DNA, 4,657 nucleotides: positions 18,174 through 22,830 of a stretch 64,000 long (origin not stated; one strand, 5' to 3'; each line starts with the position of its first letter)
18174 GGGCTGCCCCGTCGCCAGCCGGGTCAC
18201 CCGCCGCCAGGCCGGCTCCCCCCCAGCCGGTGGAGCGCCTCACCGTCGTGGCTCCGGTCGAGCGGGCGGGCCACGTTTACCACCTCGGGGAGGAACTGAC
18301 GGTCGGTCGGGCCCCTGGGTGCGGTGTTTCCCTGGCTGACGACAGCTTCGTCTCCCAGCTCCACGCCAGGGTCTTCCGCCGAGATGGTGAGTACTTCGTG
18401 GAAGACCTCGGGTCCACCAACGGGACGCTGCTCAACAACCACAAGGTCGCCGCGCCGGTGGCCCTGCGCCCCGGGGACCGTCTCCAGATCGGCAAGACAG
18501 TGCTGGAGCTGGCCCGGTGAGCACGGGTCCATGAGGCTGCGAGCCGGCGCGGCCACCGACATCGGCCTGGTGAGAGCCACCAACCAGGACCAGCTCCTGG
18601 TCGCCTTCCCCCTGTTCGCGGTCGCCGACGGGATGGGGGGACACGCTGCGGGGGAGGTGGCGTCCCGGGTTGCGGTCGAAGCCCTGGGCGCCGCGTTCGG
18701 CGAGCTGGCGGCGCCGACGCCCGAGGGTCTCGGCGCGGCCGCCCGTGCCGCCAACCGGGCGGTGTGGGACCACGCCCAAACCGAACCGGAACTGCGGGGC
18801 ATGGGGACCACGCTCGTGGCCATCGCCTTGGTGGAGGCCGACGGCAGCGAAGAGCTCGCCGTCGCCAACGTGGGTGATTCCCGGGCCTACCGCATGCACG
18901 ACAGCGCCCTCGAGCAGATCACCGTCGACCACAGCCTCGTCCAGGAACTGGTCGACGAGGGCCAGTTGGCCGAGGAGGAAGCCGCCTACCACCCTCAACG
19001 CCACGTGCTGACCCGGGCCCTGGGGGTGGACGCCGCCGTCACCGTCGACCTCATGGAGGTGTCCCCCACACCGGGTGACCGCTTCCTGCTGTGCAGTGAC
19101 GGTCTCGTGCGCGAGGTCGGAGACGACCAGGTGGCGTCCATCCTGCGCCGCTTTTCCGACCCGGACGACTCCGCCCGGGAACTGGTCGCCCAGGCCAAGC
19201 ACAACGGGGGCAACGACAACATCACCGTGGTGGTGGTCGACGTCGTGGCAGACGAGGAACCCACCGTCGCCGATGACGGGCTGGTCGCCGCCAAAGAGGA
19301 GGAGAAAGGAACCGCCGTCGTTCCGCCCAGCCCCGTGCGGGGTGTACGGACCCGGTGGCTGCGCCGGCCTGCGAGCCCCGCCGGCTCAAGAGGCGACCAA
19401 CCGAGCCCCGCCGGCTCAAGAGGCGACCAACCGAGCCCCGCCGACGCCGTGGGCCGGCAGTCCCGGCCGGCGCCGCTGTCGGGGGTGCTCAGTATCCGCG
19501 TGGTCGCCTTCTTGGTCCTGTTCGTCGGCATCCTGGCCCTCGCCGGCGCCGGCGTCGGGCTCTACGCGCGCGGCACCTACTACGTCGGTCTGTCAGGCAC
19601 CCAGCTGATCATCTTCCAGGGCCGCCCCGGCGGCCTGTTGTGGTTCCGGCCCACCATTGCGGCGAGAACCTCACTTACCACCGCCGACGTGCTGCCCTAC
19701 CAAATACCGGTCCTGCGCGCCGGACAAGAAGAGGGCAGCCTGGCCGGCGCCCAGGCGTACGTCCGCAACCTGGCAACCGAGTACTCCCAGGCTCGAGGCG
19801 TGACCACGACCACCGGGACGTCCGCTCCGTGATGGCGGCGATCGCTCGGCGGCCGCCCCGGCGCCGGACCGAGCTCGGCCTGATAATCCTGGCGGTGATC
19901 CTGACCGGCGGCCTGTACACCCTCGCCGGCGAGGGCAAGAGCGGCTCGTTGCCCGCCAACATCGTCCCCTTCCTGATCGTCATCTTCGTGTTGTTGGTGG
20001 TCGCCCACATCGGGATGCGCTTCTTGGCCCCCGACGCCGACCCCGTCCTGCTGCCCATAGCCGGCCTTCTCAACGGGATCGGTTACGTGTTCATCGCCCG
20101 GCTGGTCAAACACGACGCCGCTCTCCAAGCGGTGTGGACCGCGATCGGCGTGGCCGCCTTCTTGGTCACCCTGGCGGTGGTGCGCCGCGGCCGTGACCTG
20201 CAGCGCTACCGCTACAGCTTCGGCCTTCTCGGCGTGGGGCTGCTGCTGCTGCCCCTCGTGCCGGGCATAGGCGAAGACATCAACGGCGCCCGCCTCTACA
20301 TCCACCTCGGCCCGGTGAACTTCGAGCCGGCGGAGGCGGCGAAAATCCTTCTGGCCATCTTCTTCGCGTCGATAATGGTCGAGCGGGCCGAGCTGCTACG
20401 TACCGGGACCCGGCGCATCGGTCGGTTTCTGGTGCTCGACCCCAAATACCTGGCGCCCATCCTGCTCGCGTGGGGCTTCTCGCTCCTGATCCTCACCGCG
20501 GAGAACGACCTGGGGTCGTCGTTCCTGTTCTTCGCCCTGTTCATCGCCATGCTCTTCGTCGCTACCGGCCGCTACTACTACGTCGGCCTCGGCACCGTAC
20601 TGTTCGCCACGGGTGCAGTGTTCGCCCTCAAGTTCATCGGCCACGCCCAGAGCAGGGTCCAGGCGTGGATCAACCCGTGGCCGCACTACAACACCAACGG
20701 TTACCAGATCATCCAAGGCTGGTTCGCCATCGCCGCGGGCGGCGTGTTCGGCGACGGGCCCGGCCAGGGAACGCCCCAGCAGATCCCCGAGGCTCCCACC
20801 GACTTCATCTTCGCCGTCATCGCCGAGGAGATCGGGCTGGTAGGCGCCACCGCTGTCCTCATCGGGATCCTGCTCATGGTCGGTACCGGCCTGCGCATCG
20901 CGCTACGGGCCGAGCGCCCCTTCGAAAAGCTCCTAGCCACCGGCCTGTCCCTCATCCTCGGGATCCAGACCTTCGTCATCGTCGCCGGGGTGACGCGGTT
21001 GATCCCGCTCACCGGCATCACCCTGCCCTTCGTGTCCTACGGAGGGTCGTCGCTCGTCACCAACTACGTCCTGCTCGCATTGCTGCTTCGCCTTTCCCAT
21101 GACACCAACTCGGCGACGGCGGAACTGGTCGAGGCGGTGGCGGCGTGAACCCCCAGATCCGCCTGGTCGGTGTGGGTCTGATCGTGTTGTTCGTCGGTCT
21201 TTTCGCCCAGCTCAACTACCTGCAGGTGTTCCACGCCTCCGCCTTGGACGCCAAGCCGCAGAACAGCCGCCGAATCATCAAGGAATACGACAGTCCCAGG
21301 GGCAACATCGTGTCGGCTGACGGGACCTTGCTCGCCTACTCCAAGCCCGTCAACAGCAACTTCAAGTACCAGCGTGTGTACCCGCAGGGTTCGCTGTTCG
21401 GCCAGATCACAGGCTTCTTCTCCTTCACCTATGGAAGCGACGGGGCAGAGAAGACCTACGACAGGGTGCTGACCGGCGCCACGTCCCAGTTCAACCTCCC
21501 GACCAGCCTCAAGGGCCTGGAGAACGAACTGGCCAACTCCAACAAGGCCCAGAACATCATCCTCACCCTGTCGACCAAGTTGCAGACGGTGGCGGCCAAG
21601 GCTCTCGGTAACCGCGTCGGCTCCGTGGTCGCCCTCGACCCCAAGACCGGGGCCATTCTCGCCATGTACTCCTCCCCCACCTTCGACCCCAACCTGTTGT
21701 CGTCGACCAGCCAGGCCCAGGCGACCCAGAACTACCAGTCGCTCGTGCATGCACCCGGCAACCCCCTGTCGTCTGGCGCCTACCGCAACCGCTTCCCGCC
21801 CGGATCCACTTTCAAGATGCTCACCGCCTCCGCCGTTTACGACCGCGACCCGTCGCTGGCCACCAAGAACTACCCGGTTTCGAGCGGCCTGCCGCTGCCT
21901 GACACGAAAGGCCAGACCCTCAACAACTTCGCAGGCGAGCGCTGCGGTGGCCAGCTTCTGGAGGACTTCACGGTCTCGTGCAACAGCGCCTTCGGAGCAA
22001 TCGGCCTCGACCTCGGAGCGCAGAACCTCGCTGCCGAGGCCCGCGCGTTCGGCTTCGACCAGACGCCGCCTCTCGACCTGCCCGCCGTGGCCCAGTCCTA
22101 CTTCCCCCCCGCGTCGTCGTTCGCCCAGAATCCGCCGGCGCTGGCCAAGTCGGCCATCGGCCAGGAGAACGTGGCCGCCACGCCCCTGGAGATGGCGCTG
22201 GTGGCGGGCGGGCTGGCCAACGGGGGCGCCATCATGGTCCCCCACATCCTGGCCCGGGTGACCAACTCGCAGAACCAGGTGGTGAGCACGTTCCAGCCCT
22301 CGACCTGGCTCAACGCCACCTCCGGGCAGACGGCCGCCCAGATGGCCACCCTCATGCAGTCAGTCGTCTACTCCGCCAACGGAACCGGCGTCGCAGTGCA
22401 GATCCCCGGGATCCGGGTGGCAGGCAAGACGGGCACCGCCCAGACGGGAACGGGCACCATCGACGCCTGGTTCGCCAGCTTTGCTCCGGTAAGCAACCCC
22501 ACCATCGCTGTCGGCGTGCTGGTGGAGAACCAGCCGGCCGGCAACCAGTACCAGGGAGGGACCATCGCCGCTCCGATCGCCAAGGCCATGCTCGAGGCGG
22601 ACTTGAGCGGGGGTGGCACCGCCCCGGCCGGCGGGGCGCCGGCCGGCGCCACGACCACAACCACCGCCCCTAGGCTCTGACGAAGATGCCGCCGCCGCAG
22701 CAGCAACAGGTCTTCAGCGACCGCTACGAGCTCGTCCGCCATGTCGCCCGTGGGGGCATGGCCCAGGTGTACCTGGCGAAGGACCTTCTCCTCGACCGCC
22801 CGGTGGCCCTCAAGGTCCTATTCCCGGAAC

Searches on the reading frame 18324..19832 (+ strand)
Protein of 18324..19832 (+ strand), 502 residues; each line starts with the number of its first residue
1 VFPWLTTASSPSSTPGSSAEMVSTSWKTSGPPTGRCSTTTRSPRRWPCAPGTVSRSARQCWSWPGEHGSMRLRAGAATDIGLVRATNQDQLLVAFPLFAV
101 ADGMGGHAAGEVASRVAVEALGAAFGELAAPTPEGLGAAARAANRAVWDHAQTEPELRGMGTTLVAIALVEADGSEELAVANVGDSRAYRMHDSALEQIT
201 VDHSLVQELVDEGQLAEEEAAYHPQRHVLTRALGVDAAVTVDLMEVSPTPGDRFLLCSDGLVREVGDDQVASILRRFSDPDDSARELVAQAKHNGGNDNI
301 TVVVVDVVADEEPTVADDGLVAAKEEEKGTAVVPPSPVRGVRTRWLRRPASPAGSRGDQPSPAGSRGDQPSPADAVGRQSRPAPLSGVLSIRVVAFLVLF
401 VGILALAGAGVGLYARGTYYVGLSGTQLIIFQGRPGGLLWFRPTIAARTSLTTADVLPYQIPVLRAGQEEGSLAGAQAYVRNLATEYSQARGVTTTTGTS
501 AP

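Call 38: search_protein_families(library=pfam, proteins=[window:18324-19832:+], max_evalue=0.0001)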
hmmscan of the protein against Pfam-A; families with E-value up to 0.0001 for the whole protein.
window:18324-19832:+ (502 aa): 3 families
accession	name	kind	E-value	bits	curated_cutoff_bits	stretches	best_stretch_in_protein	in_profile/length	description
PF13672.11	PP2C_2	-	7.8e-15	55.4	24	1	86-277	11-191/209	Protein phosphatase 2C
PF00481.26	PP2C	-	6.3e-09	36.3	20.3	1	88-204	27-141/255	Protein phosphatase 2C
PF07228.17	SpoIIE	-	9.2e-06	26.2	25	0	98-307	7-191/192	Stage II sporulation protein E (SpoIIE)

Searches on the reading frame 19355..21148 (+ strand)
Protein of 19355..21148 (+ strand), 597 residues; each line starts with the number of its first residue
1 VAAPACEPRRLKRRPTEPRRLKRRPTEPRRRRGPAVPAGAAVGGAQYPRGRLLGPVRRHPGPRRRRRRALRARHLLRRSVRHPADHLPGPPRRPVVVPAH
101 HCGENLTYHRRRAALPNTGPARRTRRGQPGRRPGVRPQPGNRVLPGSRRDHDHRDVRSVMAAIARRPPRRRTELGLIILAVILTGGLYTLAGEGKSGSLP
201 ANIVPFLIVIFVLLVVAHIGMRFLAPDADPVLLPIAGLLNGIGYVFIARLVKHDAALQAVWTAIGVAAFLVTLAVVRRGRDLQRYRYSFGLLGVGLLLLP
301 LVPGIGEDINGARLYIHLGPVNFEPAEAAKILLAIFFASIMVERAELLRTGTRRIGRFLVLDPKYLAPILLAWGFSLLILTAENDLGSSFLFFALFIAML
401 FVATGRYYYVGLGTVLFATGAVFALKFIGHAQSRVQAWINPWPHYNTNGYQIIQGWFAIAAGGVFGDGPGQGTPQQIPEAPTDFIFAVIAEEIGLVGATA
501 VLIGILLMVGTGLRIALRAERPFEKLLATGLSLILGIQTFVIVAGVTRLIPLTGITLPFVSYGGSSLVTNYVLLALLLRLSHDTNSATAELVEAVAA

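Call 38: search_protein_families(library=pfam, proteins=[window:19355-21148:+], max_evalue=0.0001)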
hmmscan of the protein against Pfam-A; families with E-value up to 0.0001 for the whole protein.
window:19355-21148:+ (597 aa): 1 family
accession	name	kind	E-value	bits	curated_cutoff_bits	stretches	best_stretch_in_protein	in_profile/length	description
PF01098.24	FTSW_RODA_SPOVE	-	1.8e-73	248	26.4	1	254-584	37-354/356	Cell cycle protein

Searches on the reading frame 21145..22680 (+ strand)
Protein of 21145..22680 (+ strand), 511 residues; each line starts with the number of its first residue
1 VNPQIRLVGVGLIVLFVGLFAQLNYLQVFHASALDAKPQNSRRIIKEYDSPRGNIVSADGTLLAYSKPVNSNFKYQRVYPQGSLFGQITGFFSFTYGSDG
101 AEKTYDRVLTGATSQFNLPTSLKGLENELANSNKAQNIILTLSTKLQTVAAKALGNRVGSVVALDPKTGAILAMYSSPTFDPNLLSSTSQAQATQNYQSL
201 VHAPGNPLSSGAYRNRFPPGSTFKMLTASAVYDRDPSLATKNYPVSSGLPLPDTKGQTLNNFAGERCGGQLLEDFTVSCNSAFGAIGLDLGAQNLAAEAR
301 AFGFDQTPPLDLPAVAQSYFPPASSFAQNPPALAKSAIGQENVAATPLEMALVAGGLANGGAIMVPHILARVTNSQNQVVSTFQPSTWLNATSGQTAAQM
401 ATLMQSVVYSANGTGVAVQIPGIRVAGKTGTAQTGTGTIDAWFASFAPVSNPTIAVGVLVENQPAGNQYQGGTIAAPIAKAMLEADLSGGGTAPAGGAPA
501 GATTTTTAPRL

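Call 38: search_protein_families(library=pfam, proteins=[window:21145-22680:+], max_evalue=0.0001)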
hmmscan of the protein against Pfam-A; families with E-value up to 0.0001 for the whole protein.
window:21145-22680:+ (511 aa): 2 families
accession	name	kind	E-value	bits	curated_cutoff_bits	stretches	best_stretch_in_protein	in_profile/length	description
PF00905.27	Transpeptidase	-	2.7e-55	188.2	22.1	1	159-484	1-299/299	Penicillin binding protein transpeptidase domain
PF21922.1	PBP_dimer_2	-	8.1e-19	68.1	27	1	52-117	1-65/83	Penicillin binding protein A dimerisation domain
